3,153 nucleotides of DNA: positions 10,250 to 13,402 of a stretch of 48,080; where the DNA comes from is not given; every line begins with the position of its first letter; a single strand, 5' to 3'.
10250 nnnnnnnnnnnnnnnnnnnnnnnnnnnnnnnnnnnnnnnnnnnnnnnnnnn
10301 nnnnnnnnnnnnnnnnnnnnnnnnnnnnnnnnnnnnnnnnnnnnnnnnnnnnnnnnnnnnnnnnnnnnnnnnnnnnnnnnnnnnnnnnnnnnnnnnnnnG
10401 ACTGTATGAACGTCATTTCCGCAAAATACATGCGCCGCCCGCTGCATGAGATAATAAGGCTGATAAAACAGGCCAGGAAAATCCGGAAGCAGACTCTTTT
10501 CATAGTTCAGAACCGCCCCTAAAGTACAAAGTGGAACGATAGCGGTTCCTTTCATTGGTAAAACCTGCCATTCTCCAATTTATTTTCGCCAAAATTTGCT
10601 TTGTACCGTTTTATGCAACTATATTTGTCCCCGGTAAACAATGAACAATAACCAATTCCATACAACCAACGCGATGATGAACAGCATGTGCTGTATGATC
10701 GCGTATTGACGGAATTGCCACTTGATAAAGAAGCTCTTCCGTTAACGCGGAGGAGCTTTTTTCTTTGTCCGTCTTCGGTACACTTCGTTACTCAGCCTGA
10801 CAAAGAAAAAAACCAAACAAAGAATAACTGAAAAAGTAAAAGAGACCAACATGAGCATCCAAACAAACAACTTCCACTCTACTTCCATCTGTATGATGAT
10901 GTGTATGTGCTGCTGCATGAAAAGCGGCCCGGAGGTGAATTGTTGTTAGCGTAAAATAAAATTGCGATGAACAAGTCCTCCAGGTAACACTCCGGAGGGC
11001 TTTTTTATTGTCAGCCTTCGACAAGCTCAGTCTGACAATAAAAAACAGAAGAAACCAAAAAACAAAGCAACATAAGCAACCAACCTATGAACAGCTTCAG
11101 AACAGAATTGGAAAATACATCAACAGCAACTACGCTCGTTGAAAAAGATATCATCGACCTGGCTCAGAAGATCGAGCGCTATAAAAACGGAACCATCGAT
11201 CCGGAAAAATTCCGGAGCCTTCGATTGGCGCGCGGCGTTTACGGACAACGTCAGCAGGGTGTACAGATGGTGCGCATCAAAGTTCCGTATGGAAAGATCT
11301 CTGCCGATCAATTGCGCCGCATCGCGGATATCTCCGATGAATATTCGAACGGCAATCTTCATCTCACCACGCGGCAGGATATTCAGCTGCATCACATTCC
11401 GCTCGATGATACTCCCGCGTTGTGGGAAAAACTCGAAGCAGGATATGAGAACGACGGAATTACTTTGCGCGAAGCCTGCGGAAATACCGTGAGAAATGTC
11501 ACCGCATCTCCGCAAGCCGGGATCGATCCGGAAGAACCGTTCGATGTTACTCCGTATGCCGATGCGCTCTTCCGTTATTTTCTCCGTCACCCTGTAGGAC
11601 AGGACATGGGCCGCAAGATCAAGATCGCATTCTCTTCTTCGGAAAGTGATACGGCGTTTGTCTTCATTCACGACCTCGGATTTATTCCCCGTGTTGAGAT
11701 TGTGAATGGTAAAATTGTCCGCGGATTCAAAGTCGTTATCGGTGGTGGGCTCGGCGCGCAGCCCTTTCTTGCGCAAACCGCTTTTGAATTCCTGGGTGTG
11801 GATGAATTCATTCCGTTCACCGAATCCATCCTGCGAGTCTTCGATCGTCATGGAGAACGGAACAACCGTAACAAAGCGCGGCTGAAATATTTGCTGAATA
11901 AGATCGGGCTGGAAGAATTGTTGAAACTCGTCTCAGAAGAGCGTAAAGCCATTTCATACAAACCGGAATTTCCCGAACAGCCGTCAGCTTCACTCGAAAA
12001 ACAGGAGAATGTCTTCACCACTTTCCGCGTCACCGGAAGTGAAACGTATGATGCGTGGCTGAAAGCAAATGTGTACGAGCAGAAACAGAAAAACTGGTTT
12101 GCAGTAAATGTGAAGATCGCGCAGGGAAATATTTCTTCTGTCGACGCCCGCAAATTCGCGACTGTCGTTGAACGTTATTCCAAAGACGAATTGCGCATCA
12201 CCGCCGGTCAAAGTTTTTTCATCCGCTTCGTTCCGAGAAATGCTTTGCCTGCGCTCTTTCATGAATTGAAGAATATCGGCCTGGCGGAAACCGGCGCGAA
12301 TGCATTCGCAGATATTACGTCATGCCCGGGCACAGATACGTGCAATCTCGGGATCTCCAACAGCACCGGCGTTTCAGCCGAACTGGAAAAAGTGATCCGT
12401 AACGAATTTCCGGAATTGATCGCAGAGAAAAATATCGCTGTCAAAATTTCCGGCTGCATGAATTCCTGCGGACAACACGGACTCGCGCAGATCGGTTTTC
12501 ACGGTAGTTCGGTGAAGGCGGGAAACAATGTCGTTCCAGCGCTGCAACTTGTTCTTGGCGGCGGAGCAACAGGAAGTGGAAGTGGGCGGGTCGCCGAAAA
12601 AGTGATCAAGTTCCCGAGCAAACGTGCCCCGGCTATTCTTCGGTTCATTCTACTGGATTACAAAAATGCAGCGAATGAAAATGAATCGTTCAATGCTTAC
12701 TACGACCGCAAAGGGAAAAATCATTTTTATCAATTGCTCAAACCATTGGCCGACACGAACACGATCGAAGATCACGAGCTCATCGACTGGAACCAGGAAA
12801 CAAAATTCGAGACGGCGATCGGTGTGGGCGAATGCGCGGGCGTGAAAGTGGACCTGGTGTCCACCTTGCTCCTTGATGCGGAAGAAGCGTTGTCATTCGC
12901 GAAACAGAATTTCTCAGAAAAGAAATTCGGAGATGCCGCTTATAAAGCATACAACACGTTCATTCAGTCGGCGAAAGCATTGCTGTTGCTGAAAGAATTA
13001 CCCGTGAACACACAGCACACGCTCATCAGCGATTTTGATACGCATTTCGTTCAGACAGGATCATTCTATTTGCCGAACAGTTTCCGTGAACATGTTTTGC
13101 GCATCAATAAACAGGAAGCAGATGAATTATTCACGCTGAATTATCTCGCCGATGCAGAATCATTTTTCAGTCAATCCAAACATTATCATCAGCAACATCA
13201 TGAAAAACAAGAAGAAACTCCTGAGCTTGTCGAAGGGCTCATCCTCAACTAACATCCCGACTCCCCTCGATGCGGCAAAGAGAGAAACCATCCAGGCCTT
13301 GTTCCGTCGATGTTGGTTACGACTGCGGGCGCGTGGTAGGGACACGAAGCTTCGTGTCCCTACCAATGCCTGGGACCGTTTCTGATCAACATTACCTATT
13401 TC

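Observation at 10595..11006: Tandem Cys/Met-rich leader peptides with terminators: candidate ribosome-mediated attenuator of the sulfur-assimilation operon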

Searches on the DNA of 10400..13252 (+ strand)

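Call 33: search_rna_families(source=window, start=10400, end=11200, threshold=evalue, max_evalue=10)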
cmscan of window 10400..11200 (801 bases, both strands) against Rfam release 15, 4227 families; matches with E-value up to 10: 21.
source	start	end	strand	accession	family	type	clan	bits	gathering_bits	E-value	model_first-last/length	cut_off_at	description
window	10754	10814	-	RF04239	mir-4679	Gene; miRNA;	-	22.5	88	0.13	1-75/75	no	mir-4679 microRNA precursor family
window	10726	10843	-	RF01859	Phe_leader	Cis-reg; leader;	-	21.2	55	0.66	1-125/125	no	Phenylalanine leader peptide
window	11000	11046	+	RF03578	mir-3910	Gene; miRNA;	-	21.1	95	0.21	1-82/82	no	mir-3910 microRNA precursor family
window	11000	11046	-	RF03578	mir-3910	Gene; miRNA;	-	20.7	95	0.26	1-82/82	no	mir-3910 microRNA precursor family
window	10754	10814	+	RF04239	mir-4679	Gene; miRNA;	-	20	88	0.59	1-75/75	no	mir-4679 microRNA precursor family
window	10757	10811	-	RF03578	mir-3910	Gene; miRNA;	-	19.9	95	0.43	1-82/82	no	mir-3910 microRNA precursor family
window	10826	11006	+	RF02452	ncr1575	Gene; sRNA;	-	18.7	60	5.5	1-212/212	no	Bacillus sRNA ncr1575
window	10729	10768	+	RF00489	ctRNA_p42d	Gene; antisense;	-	17.8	50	0.74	1-46/46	no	ctRNA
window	10967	11057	-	RF01859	Phe_leader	Cis-reg; leader;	-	17.8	55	3.6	1-125/125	no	Phenylalanine leader peptide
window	10732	10829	-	RF03323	mir-3613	Gene; miRNA;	-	17.6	91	1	1-86/86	no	mir-3613 microRNA precursor family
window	10540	10632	-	RF01978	HOTAIRM1_4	Gene; lncRNA;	-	17.2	40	8.3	1-102/102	no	HOX antisense intergenic RNA myeloid 1 conserved region 4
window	10652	10854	+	RF01578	RUF1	Gene; sRNA;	-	16.9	70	1.4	1-264/264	no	Plasmodium RNA of unkown function RUF1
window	10733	10780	-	RF02418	Spd-sr07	Gene; sRNA;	-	16.9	55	9.5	1-63/63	no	Streptococcus sRNA Spd-sr07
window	10954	11008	+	RF01859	Phe_leader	Cis-reg; leader;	-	16.3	55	8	1-125/125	no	Phenylalanine leader peptide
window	10846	11008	+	RF00514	His_leader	Cis-reg; leader;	-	15.4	49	8.3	1-126/126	no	Histidine operon leader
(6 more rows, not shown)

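Call 46: search_rna_families(sources=[L007, L012, L015, L016, L025, L029, L037, L047, L129, L041, L009, L001, L084, L088], threshold=gathering)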
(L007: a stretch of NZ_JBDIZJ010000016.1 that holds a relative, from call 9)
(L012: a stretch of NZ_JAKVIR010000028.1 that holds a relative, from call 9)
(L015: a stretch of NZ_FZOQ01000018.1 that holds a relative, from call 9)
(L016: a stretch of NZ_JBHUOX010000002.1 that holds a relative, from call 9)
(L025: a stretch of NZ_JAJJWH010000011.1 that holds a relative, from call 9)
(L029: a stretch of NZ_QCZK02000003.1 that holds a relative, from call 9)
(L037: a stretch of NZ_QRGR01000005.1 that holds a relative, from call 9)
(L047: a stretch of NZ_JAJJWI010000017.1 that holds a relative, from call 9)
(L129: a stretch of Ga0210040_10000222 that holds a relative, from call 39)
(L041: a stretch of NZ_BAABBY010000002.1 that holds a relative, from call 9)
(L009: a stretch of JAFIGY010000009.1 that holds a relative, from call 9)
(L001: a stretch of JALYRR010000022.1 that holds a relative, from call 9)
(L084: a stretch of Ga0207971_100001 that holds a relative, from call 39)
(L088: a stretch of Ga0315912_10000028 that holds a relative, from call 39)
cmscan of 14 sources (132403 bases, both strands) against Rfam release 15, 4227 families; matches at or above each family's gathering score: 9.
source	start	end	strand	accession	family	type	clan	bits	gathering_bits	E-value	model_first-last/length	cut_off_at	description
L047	3320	3424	+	RF00162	SAM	Cis-reg; riboswitch;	CL00012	75.5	44.4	1.3e-15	1-108/108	no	SAM riboswitch aptamer (S box leader)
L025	3465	3568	+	RF00162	SAM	Cis-reg; riboswitch;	CL00012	74.4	44.4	2.9e-15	1-108/108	no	SAM riboswitch aptamer (S box leader)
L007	3498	3603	+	RF00162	SAM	Cis-reg; riboswitch;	CL00012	69.2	44.4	9.4e-14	1-108/108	no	SAM riboswitch aptamer (S box leader)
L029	3522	3627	+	RF00162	SAM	Cis-reg; riboswitch;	CL00012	68.3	44.4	1.7e-13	1-108/108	no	SAM riboswitch aptamer (S box leader)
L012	3425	3526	+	RF00162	SAM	Cis-reg; riboswitch;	CL00012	65.3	44.4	1.3e-12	1-108/108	no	SAM riboswitch aptamer (S box leader)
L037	3390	3492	+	RF00162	SAM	Cis-reg; riboswitch;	CL00012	64.5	44.4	2.1e-12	1-108/108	no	SAM riboswitch aptamer (S box leader)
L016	3394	3495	+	RF00162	SAM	Cis-reg; riboswitch;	CL00012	63.3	44.4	4.7e-12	1-108/108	no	SAM riboswitch aptamer (S box leader)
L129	1838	1938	+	RF00162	SAM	Cis-reg; riboswitch;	CL00012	61.9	44.4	1.2e-11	1-108/108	no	SAM riboswitch aptamer (S box leader)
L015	3373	3474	+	RF00162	SAM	Cis-reg; riboswitch;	CL00012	60.6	44.4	2.8e-11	1-108/108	no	SAM riboswitch aptamer (S box leader)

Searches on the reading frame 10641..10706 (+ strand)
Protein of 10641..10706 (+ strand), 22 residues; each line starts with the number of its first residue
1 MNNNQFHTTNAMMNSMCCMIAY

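Call 64: search_protein_families(library=ncbifam, max_evalue=10, proteins=[window:10641-10706:+])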
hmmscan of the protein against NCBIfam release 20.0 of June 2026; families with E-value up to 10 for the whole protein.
seq(22 aa): 0 families

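Call 65: search_protein_families(library=pfam, max_evalue=10, proteins=[window:10641-10706:+])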
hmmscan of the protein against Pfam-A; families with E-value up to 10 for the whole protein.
seq(22 aa): 0 families

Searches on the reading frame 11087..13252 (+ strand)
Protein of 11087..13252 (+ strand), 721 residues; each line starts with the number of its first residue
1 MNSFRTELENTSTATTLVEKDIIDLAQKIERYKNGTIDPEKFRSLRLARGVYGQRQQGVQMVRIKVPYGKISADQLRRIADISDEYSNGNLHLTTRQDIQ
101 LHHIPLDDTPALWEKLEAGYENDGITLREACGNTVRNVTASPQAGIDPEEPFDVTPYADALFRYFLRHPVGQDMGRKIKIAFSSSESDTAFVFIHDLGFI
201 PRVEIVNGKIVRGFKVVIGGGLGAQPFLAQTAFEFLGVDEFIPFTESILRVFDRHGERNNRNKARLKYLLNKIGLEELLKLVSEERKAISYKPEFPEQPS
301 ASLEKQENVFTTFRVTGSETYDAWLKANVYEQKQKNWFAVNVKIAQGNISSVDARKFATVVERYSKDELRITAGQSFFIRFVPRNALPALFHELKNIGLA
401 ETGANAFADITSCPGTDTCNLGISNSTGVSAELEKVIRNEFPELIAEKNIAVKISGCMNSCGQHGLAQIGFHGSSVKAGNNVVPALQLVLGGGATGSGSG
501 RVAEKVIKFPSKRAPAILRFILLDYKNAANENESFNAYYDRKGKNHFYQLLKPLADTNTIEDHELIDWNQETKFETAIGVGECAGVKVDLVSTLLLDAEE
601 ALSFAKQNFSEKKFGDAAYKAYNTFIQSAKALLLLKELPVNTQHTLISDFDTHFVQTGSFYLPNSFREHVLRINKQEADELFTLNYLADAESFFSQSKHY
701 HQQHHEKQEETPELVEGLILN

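Call 7: search_protein_families(library=pfam, proteins=[window:11087-13252:+])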
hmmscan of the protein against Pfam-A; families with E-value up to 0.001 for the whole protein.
window:11087-13252:+ (721 aa): 3 families
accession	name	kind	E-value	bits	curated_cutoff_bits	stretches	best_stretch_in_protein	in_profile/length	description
PF01077.27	NIR_SIR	-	5.7e-44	149.8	27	2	131-285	1-153/158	Nitrite and sulphite reductase 4Fe-4S domain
PF03460.22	NIR_SIR_ferr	-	2.9e-40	136.3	24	2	52-118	1-68/69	Nitrite/Sulfite reductase ferredoxin-like half domain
PF05168.19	HEPN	-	0.0001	22.9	22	1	593-667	3-74/117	HEPN domain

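Call 9: find_related_loci(query=window:11087-13252:+, collection=genome_contigs, flank=4000)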
Query window:11087-13252:+ (721 aa) in genome_contigs; peptide patterns used: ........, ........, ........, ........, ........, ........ (x = any residue, [..] = any of these).
600 stretches matched a pattern (row limit reached: there are more); 580 encode a relative of the query (tblastn E <= 1e-3); the best 80 are kept; 80 distinct loci.
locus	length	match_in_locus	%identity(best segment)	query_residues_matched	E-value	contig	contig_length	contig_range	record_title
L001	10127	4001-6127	59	1-709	0e+0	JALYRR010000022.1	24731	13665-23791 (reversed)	MAG: Bacteroidota bacterium isolate MDV bin94 SD1455_NODE_179_length_24731_cov_1.148269, whole genome shotgun sequence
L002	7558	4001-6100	58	1-700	0e+0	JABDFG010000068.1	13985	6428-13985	MAG: Bacteroidetes bacterium isolate BWOrgControl_Nextera28_MAG6 3300020967.a:Ga0206820_1117, whole genome shotgun seque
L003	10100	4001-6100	60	1-703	0e+0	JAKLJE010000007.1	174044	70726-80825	MAG: Bacteroidia bacterium isolate MAG.246 MAG.246-NODE_7_length_174044_cov_6.521904, whole genome shotgun sequence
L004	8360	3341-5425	57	1-702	0e+0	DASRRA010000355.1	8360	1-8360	MAG TPA_asm: Bacteroidia bacterium isolate SMAG_U4464 k141_1664973, whole genome shotgun sequence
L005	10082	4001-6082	57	1-701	0e+0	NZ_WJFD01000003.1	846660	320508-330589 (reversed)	Chitinophaga sp. SYP-B3965 NODE_3, whole genome shotgun sequence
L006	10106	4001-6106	59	1-711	0e+0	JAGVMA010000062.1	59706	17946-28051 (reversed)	MAG: Bacteroidia bacterium isolate SW_6 c_000000054651, whole genome shotgun sequence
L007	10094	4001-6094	56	1-705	0e+0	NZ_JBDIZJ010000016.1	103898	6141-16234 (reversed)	Pontibacter chitinilyticus strain KCTC 52914 NODE_16_length_103898_cov_20.608547, whole genome shotgun sequence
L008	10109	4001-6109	60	1-711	0e+0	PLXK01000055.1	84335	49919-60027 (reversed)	MAG: Bacteroidetes bacterium isolate palsa_969 73.20120700_P3D.455_contig_11452, whole genome shotgun sequence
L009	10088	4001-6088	57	1-703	0e+0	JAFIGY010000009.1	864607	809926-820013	MAG: Chitinophaga niabensis isolate HJP_bin28 k141_111008, whole genome shotgun sequence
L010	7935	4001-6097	57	1-706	0e+0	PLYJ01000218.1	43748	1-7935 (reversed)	MAG: Bacteroidetes bacterium isolate palsa_967 73.20120700_P3D.283_contig_110698, whole genome shotgun sequence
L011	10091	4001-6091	60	1-700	0e+0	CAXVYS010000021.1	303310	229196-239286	MAG: Bacteroidia bacterium isolate 6e587fb1-28cf-479a-b2ce-4acc679b3bb4 genome assembly, contig: contig_21, whole genome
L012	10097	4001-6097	56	1-706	0e+0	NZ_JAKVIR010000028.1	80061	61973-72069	Pontibacter sp. E15-1 NODE_28_length_80061_cov_168.017141, whole genome shotgun sequence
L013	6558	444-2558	59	1-709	0e+0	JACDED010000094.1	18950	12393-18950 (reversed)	MAG: Bacteroidetes bacterium isolate MGR_bin351 SD2902_NODE_406_length_18950_cov_1.243001, whole genome shotgun sequence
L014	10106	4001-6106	59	1-706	0e+0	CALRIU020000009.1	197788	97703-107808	MAG: Hydrocarboniphaga daqingensis isolate JJ-AX1-329-3-mx-bin493 genome assembly, contig: JJ-MOM7-71-C21, whole genome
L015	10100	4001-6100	55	1-707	0e+0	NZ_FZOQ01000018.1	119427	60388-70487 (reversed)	Pontibacter ummariensis strain NKM1, whole genome shotgun sequence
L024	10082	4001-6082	59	1-698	0e+0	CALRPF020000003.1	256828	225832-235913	MAG: Chitinophaga pinensis isolate JJ-KV8A6-267-2-mx-bin613 genome assembly, contig: JJ-KV8A6-267-C3, whole genome shotg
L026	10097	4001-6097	59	1-702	0e+0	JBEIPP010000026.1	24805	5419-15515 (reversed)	MAG: Flavobacteriales bacterium isolate Sample-106-S6-bin-64 Sample_106_S6-bin_64-k141_1585126, whole genome shotgun seq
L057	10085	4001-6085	57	1-698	0e+0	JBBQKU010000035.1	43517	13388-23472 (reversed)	MAG: Bacteroidota bacterium isolate Co_metawrap_567 Cmw_567_k141_1436113_length_43517_cov_17.9984, whole genome shotgun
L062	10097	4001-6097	58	1-702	0e+0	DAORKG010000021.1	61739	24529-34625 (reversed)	MAG TPA_asm: Bacteroidia bacterium isolate AMR_MDS_5531 NODE_75_length_61739_cov_18.001881, whole genome shotgun sequenc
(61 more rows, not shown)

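Call 32: search_protein_families(library=pfam, proteins=[L001:3098-3964:+, L010:1817-2725:+, L057:1035-2312:+, L062:656-1705:+, L014:2968-3996:+, L024:6287-7057:+, L004:2437-3306:+, L026:3116-3994:+])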
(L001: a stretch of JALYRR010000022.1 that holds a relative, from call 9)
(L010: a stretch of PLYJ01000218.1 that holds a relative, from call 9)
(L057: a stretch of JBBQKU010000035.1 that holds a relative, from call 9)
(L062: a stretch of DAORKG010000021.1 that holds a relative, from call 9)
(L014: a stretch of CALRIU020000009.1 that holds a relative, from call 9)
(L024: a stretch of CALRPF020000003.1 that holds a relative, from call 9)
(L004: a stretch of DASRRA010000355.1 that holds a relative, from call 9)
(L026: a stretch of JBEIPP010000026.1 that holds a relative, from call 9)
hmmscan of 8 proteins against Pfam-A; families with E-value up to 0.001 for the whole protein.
L001:3098-3964:+ (288 aa): 1 family
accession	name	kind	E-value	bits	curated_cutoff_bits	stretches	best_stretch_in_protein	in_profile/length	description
PF00248.27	Aldo_ket_red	-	1.1e-51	176.1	24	1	17-283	3-286/291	Aldo/keto reductase family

L010:1817-2725:+ (302 aa): 1 family
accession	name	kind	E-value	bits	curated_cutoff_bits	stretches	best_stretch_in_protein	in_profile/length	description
PF01507.26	PAPS_reduct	-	8.6e-45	153.3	22.5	1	30-255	2-174/175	Phosphoadenosine phosphosulfate reductase domain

L057:1035-2312:+ (425 aa): 1 family
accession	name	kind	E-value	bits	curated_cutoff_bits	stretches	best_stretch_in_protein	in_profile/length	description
PF00275.25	EPSP_synthase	-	2.5e-77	260.8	22.8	1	9-414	6-417/417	EPSP synthase (3-phosphoshikimate 1-carboxyvinyltransferase)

L062:656-1705:+ (349 aa): 2 families
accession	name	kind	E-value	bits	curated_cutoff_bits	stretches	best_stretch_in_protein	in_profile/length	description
PF00561.26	Abhydrolase_1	-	1e-18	68.4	25.8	1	42-323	4-242/245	alpha/beta hydrolase fold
PF12146.15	Hydrolase_4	-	5.9e-06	26.2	27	1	109-308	59-220/239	Serine aminopeptidase, S33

L014:2968-3996:+ (342 aa): 1 family
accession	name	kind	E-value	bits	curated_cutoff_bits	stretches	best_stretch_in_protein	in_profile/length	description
PF00248.27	Aldo_ket_red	-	1.5e-53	182.2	24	1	69-331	14-286/291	Aldo/keto reductase family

L024:6287-7057:+ (256 aa): 1 family
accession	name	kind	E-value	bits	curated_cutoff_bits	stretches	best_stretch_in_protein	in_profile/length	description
PF00590.25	TP_methylase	-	1.4e-46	159.6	27.8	1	8-217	1-211/212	Tetrapyrrole (Corrin/Porphyrin) Methylases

L004:2437-3306:+ (289 aa): 1 family
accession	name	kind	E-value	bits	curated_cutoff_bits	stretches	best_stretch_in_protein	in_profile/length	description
PF00248.27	Aldo_ket_red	-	6.7e-47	160.4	24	1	27-284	14-286/291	Aldo/keto reductase family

L026:3116-3994:+ (292 aa): 1 family
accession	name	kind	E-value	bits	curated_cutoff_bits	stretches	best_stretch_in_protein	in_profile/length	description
PF00248.27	Aldo_ket_red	-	1.7e-48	165.6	24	1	17-287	3-286/291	Aldo/keto reductase family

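Call 39: find_related_loci(query=window:11087-13252:+, collection=metagenome_contigs, flank=2500)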
Query window:11087-13252:+ (721 aa) in metagenome_contigs; peptide patterns used: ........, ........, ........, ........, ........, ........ (x = any residue, [..] = any of these).
600 stretches matched a pattern (row limit reached: there are more); 563 encode a relative of the query (tblastn E <= 1e-3); the best 80 are kept; 80 distinct loci.
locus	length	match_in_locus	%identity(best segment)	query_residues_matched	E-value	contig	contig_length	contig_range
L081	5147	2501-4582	62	1-702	0e+0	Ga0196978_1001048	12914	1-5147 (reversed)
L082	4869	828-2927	61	1-703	0e+0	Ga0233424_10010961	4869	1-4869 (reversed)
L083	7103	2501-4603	60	1-708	0e+0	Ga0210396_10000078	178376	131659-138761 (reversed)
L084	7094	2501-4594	61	1-705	0e+0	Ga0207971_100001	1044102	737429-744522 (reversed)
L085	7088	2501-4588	60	1-698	0e+0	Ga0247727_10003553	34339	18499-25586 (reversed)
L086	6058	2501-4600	58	1-700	0e+0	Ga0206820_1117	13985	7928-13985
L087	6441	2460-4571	58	1-704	0e+0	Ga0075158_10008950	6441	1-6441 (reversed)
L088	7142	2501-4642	58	1-711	0e+0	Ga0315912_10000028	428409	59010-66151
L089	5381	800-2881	58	1-704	0e+0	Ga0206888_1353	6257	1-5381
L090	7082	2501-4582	58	1-704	0e+0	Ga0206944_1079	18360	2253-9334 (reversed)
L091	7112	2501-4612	58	1-711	0e+0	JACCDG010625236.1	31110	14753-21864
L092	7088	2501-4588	60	1-703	0e+0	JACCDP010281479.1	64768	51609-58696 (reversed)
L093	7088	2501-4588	57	1-704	0e+0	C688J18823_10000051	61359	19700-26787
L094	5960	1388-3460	59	1-700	0e+0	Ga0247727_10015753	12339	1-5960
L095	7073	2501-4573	60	1-703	0e+0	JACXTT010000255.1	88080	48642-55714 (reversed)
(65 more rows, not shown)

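Call 49: find_encoding_contigs(protein=window:11087-13252:+, flank=1500, max_places=4)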
Protein window:11087-13252:+ (721 aa): 1 contig read that carries it; 1 place shown.
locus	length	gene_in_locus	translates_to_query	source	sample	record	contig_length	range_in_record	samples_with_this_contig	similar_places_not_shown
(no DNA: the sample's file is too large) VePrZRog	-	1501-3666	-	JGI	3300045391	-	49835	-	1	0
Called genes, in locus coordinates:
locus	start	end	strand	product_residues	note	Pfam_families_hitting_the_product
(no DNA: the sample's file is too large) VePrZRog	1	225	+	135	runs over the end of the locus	PF02310:B12-binding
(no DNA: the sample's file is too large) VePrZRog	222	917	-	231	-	-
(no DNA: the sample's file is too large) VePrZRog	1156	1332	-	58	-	-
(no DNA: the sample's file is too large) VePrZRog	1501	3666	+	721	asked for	PF03460:NIR_SIR_ferr, PF01077:NIR_SIR, PF03460:NIR_SIR_ferr, PF01077:NIR_SIR (weak)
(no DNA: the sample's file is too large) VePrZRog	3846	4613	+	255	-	PF00590:TP_methylase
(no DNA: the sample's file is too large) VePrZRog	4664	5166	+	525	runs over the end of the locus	PF13241:NAD_binding_7, PF14824:Sirohm_synth_M, PF01925:TauE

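Call 82: search_protein_families(library=ncbifam, proteins=[window:11087-13252:+], max_evalue=0.00001)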
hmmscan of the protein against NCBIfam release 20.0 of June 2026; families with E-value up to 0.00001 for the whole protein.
window:11087-13252:+ (721 aa): 11 families
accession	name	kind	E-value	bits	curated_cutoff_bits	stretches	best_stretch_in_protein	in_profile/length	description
NF007126.0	PRK09567.1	equivalog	1.9e-83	280.6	523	2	56-552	113-588/595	NirA family protein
NF007125.0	PRK09566.1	equivalog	1.8e-63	214.7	594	1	51-528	57-508/513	ferredoxin--nitrite reductase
NF010029.0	PRK13504.1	equivalog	7.2e-47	159.9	457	2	174-544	215-563/575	NADPH-dependent assimilatory sulfite reductase hemoprotein subunit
TIGR02435.1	CobG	equivalog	8.7e-44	150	234.8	1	60-473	18-383/388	precorrin-3B synthase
TIGR02041.1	CysI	equivalog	3.4e-32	111.6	756.55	2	174-543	194-539/541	assimilatory sulfite reductase (NADPH) hemoprotein subunit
TIGR02042.1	sir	equivalog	8.9e-30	103.3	731.5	2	174-550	223-577/581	sulfite reductase, ferredoxin dependent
TIGR02374.1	nitri_red_nirB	equivalog_domain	1.5e-20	73.3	578.35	2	332-471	555-690/794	nitrite reductase large subunit NirB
TIGR02912.1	sulfite_red_C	equivalog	3.6e-19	68.9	324.1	1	55-201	16-160/314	sulfite reductase subunit C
TIGR02066.1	dsrB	equivalog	1.6e-15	57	341.5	1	342-477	33-174/341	dissimilatory-type sulfite reductase subunit beta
NF011565.0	PRK14989.1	subfamily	5.1e-09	34.7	883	0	319-466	550-690/847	nitrite reductase large subunit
TIGR02064.1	dsrA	equivalog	1.6e-06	27.2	392.85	0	338-464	82-211/402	dissimilatory-type sulfite reductase subunit alpha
